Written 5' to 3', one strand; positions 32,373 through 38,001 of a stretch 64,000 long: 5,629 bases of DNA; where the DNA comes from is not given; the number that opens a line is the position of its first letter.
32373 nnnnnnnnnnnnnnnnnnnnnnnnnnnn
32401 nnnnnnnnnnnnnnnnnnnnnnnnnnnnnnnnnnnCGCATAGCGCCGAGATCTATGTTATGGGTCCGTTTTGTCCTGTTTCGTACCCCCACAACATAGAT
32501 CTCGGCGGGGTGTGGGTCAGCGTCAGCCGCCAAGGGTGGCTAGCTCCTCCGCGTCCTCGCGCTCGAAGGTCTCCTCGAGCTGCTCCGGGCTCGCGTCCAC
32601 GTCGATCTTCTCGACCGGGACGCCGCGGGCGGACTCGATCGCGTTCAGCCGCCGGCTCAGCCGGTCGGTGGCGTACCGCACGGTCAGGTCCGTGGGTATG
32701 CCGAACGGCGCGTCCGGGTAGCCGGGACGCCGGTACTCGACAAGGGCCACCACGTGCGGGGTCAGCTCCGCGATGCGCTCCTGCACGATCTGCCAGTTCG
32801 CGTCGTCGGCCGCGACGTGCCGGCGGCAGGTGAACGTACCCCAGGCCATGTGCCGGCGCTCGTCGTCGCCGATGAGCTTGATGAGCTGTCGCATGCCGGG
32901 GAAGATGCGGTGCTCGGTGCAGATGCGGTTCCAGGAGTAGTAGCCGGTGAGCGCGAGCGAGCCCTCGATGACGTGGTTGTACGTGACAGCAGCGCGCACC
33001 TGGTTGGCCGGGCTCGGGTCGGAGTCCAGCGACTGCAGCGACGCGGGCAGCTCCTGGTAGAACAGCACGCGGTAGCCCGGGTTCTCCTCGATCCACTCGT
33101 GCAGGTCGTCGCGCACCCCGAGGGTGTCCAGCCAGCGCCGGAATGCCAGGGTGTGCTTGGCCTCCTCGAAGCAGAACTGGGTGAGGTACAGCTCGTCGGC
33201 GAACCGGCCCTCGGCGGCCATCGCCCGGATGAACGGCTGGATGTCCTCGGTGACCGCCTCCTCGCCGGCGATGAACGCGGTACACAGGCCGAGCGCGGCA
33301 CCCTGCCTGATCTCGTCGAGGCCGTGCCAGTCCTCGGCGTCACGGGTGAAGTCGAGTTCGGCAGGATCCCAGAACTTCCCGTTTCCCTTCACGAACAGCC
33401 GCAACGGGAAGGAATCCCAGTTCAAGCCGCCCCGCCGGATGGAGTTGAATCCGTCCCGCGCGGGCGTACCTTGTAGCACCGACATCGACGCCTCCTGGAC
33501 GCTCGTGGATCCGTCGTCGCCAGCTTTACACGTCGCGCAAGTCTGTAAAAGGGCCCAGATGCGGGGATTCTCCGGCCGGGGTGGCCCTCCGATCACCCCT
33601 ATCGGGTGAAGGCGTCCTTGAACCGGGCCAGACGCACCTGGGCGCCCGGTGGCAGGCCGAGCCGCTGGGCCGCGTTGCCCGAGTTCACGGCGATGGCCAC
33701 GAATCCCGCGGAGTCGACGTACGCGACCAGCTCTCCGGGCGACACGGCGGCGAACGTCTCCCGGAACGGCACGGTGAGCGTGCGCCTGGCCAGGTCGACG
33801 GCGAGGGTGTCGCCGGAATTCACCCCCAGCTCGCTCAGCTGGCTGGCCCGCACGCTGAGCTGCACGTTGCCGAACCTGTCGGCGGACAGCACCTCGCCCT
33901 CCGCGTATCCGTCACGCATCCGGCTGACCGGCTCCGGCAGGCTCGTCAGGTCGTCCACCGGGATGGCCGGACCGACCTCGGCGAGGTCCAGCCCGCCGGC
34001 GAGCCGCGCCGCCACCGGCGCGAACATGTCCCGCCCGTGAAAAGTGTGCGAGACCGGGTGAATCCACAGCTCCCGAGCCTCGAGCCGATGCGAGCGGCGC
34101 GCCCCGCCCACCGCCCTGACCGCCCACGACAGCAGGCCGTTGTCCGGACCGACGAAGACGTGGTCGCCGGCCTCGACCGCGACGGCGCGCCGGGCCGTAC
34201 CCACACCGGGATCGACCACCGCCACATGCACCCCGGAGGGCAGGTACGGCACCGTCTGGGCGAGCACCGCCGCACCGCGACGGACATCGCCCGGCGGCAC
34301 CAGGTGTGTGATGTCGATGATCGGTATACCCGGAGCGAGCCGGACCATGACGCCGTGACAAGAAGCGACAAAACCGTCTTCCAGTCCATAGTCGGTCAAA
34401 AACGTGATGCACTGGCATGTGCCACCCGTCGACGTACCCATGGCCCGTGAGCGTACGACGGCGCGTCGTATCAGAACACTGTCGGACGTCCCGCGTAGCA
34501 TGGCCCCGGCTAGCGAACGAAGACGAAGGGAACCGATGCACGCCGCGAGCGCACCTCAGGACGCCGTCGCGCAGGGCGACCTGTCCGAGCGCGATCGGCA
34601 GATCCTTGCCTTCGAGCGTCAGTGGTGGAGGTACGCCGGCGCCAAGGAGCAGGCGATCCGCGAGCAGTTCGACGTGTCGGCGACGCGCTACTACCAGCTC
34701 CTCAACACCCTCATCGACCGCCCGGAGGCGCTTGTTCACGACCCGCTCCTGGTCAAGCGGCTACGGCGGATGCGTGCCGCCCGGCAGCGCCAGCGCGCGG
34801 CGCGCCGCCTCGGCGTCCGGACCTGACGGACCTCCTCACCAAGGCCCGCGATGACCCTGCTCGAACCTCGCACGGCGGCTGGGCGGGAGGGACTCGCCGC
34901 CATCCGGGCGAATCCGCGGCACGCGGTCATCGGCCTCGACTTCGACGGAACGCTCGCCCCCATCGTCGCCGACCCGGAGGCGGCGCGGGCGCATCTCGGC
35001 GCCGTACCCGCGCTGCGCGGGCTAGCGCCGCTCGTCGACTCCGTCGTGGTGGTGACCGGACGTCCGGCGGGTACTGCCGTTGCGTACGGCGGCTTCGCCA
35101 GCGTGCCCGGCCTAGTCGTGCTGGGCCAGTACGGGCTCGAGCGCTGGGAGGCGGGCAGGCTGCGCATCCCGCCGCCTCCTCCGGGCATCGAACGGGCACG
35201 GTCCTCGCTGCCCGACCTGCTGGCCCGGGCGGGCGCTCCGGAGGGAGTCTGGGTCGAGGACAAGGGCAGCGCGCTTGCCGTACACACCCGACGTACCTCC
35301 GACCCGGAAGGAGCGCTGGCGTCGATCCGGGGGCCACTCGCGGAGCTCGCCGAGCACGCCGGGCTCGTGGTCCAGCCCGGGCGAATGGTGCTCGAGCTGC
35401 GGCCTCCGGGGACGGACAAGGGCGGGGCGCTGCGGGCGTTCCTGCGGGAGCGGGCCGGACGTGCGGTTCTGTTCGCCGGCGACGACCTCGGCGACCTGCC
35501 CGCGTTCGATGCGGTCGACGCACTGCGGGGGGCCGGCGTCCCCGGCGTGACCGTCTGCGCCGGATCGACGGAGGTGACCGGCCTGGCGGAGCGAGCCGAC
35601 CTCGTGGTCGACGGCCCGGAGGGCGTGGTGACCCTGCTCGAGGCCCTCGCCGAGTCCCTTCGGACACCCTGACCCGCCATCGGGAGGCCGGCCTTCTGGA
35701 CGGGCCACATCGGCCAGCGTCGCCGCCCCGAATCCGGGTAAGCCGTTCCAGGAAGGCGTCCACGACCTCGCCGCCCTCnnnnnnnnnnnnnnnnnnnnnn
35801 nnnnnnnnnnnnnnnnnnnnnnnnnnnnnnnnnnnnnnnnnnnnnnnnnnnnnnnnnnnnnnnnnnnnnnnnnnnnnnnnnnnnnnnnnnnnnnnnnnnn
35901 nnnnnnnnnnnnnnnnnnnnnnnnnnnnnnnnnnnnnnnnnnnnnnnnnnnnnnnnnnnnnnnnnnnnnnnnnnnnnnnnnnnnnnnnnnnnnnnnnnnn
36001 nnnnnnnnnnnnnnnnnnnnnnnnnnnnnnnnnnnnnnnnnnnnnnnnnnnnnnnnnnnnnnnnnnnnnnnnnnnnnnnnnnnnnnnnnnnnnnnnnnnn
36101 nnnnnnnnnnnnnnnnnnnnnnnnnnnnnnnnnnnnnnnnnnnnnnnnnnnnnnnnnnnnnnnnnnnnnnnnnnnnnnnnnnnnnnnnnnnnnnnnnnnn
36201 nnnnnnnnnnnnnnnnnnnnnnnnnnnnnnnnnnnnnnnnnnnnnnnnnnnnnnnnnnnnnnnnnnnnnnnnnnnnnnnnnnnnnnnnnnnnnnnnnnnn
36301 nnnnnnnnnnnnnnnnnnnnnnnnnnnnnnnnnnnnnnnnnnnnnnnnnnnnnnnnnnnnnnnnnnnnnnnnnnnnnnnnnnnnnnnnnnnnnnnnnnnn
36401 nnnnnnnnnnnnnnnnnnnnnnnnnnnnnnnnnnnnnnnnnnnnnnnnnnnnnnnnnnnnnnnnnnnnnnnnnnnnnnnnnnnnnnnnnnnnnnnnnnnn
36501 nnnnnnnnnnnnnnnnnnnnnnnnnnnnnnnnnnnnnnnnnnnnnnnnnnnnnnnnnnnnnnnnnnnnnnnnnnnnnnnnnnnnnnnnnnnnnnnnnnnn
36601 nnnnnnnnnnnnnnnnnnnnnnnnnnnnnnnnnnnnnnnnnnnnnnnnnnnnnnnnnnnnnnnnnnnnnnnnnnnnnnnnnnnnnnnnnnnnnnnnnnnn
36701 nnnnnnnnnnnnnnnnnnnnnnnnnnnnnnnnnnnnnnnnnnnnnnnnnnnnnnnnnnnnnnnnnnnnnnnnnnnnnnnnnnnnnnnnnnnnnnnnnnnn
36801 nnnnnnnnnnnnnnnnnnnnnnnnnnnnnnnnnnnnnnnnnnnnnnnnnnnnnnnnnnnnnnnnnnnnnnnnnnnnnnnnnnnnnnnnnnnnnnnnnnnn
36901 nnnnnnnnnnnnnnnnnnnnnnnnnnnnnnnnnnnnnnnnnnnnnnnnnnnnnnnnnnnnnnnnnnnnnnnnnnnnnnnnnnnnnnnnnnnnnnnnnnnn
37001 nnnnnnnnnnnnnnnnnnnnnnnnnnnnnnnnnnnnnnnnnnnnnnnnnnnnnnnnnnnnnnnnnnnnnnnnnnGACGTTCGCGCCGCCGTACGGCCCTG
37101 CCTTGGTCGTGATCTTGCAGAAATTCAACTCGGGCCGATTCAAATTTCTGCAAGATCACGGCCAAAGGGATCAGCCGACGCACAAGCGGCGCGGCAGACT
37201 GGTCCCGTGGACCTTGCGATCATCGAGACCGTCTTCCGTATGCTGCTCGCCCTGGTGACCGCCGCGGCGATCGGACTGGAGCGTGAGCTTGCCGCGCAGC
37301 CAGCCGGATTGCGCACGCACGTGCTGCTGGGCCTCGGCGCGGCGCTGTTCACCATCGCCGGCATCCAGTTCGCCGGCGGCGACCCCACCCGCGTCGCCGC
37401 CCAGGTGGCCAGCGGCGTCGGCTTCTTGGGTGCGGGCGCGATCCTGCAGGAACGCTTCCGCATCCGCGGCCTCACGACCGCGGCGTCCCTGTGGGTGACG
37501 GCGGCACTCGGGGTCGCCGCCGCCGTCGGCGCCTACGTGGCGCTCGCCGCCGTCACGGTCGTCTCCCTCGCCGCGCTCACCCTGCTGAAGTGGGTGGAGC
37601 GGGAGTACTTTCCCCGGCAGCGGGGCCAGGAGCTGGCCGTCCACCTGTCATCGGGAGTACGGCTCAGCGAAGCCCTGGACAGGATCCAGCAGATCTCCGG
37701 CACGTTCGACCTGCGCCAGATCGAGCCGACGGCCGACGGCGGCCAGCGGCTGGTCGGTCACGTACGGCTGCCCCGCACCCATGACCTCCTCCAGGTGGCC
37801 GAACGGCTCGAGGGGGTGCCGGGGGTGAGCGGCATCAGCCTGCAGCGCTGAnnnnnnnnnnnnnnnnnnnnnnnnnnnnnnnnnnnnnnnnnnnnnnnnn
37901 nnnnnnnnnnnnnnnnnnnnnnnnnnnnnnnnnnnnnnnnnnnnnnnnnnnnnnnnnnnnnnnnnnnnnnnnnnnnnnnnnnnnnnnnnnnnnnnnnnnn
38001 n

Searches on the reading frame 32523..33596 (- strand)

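Call 83: search_protein_families(library=pfam, proteins=[window:32523-33596:-], max_evalue=0.00001)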
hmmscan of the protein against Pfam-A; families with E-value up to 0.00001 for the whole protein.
window:32523-33596:- (357 aa): 1 family
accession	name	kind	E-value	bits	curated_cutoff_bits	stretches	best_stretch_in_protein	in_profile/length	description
PF00268.27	Ribonuc_red_sm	-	1.6e-14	54.4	33.6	1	70-285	18-232/281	Ribonucleotide reductase, small chain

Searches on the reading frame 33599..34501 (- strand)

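Call 83: search_protein_families(library=pfam, proteins=[window:33599-34501:-], max_evalue=0.00001)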
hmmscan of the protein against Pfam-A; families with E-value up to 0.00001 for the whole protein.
window:33599-34501:- (300 aa): 2 families
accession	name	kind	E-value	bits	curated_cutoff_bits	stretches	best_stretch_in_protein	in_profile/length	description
PF01887.21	SAM_HAT_N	-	3.7e-51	173.1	26.3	1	32-177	1-145/145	SAM hydroxide adenosyltransferase N-terminal domain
PF20257.3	SAM_HAT_C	-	2.7e-23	82.5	25.5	1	202-290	1-84/84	SAM hydroxide adenosyltransferase C-terminal domain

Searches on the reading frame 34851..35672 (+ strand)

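Call 83: search_protein_families(library=pfam, proteins=[window:34851-35672:+], max_evalue=0.00001)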
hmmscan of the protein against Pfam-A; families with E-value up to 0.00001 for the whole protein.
window:34851-35672:+ (273 aa): 1 family
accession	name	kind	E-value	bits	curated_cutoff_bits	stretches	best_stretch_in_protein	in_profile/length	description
PF02358.22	Trehalose_PPase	-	4e-22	78.9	27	1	29-237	2-218/235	Trehalose-phosphatase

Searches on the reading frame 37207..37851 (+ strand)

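Call 83: search_protein_families(library=pfam, proteins=[window:37207-37851:+], max_evalue=0.00001)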
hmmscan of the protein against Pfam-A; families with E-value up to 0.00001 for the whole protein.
window:37207-37851:+ (214 aa): 1 family
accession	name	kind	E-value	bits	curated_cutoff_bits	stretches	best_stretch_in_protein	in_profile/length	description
PF02308.21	MgtC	-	4.5e-35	121.1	31.4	1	12-132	1-120/121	MgtC family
